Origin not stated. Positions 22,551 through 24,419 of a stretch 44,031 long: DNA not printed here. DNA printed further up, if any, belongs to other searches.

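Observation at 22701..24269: MttB-superfamily methyltransferase without any corrinoid partner, translationally coupled to folate-linked demethylases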

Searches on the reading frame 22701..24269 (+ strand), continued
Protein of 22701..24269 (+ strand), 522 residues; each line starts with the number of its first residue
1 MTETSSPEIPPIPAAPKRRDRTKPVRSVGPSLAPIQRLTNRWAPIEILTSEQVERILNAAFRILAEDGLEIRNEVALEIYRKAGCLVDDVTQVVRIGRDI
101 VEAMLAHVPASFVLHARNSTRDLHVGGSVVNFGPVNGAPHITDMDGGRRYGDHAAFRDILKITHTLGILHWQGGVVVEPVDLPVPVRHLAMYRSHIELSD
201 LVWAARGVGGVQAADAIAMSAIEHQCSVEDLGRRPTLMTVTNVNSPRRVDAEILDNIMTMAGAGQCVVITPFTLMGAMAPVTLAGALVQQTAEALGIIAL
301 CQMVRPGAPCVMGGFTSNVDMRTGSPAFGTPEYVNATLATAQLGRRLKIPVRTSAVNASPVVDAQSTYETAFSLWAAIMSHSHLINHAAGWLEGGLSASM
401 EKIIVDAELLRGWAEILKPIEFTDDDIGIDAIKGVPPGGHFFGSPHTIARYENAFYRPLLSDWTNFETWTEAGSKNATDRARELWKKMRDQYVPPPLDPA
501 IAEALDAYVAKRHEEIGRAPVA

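Call 55: search_protein_families(library=pfam, proteins=[L081:22804-24054:+, L081:21476-22660:+], max_evalue=0.0001)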
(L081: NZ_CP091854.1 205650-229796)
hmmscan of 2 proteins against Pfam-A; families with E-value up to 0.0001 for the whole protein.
L081:22804-24054:+ (416 aa): 2 families
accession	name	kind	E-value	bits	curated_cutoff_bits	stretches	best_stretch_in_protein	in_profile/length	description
PF00557.29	Peptidase_M24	-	2.4e-28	99.8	23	1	194-402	2-208/208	Metallopeptidase family M24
PF01321.24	Creatinase_N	-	2.8e-05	25.1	22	1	39-186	1-128/128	Creatinase/Prolidase N-terminal domain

L081:21476-22660:+ (394 aa): 2 families
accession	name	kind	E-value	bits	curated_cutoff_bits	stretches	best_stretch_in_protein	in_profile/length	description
PF13378.12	MR_MLE_C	-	1.8e-32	113.3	29.4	1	173-361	21-218/219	Enolase C-terminal domain-like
PF02746.21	MR_MLE_N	-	2.7e-15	57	22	1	14-123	12-117/117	Mandelate racemase / muconate lactonizing enzyme, N-terminal domain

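Call 59: search_solved_structures(query=L025:57-1691:+, max_evalue=1e-20, show_alignments=2)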
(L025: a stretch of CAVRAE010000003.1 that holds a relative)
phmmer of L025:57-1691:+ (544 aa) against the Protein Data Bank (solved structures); distinct sequences matched with E-value up to 1e-20: 5.
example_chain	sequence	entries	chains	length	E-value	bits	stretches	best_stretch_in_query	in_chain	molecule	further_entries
4yyc_A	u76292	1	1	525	3.6e-224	748.1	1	33-542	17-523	Putative trimethylamine methyltransferase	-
2qne_A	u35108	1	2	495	1.1e-126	426.5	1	59-535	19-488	Putative methyltransferase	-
9yce_A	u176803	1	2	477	1.9e-126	425.7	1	61-535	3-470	Glycine betaine methyltransferase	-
7xcl_A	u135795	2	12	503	7.7e-38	133.3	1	73-535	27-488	Trimethylamine methyltransferase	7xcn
7xcm_A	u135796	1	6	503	1e-37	132.9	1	73-535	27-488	Trimethylamine methyltransferase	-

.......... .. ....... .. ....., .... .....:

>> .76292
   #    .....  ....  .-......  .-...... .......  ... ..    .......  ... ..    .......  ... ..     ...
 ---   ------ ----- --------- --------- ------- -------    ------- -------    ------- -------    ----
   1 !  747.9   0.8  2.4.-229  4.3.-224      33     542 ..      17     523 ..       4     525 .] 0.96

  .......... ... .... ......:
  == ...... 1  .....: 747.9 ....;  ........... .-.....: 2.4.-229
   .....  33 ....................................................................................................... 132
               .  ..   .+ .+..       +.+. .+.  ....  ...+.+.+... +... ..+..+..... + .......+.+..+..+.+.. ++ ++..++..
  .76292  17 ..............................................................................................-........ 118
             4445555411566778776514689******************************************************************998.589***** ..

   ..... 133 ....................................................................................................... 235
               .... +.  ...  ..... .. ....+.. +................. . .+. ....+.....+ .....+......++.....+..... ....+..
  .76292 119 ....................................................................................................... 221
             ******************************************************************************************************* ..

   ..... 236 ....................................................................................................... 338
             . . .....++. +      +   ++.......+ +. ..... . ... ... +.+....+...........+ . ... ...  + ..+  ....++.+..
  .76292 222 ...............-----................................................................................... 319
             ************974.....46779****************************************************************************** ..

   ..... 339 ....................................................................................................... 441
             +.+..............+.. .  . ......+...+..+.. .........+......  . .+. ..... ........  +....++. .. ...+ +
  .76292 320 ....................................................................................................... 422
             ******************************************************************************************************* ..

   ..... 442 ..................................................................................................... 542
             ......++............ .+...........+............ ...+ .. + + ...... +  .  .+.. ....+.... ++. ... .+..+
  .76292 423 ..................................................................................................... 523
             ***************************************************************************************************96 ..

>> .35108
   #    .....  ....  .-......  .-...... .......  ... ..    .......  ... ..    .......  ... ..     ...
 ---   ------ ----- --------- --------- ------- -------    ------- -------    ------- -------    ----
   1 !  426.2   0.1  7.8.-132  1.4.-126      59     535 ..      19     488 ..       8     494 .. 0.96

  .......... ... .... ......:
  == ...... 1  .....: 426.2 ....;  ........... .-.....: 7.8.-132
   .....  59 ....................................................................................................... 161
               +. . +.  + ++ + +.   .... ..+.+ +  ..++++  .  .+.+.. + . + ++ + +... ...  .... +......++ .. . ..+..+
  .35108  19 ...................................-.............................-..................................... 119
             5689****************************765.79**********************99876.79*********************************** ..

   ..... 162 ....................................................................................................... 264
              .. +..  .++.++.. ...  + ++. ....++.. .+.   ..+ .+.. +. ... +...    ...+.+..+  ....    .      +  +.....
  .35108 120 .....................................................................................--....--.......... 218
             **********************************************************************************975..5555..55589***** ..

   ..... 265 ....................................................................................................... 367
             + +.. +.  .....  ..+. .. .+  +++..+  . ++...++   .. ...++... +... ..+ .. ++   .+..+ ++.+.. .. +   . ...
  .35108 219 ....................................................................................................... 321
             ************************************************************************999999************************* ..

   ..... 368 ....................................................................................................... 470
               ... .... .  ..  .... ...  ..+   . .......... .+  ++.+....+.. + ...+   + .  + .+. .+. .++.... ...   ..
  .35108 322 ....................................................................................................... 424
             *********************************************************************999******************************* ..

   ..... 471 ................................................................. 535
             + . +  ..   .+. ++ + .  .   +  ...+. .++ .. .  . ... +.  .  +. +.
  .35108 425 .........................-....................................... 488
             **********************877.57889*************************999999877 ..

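Call 71: find_encoding_contigs(protein=P0001, flank=10000, max_places=3)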
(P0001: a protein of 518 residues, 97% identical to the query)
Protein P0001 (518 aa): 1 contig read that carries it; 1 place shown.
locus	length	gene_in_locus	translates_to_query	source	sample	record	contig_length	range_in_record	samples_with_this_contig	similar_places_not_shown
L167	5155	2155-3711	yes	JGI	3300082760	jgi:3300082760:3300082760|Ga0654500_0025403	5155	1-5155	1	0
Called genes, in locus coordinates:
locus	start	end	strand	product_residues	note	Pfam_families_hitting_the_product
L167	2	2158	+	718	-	?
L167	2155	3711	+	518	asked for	PF06253:MTTB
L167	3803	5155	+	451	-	?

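Call 72: find_encoding_contigs(protein=P0002, flank=10000, max_places=3)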
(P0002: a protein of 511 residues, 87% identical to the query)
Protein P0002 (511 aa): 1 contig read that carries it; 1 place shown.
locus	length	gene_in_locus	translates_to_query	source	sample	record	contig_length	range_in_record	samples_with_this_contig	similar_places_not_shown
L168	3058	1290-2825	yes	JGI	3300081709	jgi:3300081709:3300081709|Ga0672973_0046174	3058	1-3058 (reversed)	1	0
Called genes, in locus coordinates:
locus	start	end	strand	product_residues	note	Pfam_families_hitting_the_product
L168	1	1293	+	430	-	?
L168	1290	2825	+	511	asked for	PF06253:MTTB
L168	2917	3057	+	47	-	?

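Call 73: find_encoding_contigs(protein=P0007, flank=10000, max_places=3)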
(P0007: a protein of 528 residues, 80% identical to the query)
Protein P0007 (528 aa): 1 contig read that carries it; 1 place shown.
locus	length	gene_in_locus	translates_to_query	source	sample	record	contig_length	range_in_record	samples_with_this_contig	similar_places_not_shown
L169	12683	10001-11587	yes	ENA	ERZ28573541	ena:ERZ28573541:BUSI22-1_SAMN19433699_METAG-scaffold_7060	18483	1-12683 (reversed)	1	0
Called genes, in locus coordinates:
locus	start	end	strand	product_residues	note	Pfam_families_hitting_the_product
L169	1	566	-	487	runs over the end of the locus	PF00860:Xan_ur_permease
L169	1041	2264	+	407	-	PF04389:Peptidase_M28 (weak), PF01546:Peptidase_M20, PF07687:M20_dimer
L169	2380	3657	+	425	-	PF01266:DAO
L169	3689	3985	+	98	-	PF04267:SoxD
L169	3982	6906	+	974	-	PF13510:Fer2_4, PF00890:FAD_binding_2 (weak), PF07992:Pyr_redox_2, PF17806:SO_alpha_A3, PF01571:GCV_T, PF08669:GCV_T_C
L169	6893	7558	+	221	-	-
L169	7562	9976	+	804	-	PF01266:DAO, PF13738:Pyr_redox_3 (faint), PF16350:FAO_M, PF01571:GCV_T, PF08669:GCV_T_C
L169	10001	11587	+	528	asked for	PF06253:MTTB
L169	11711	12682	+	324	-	?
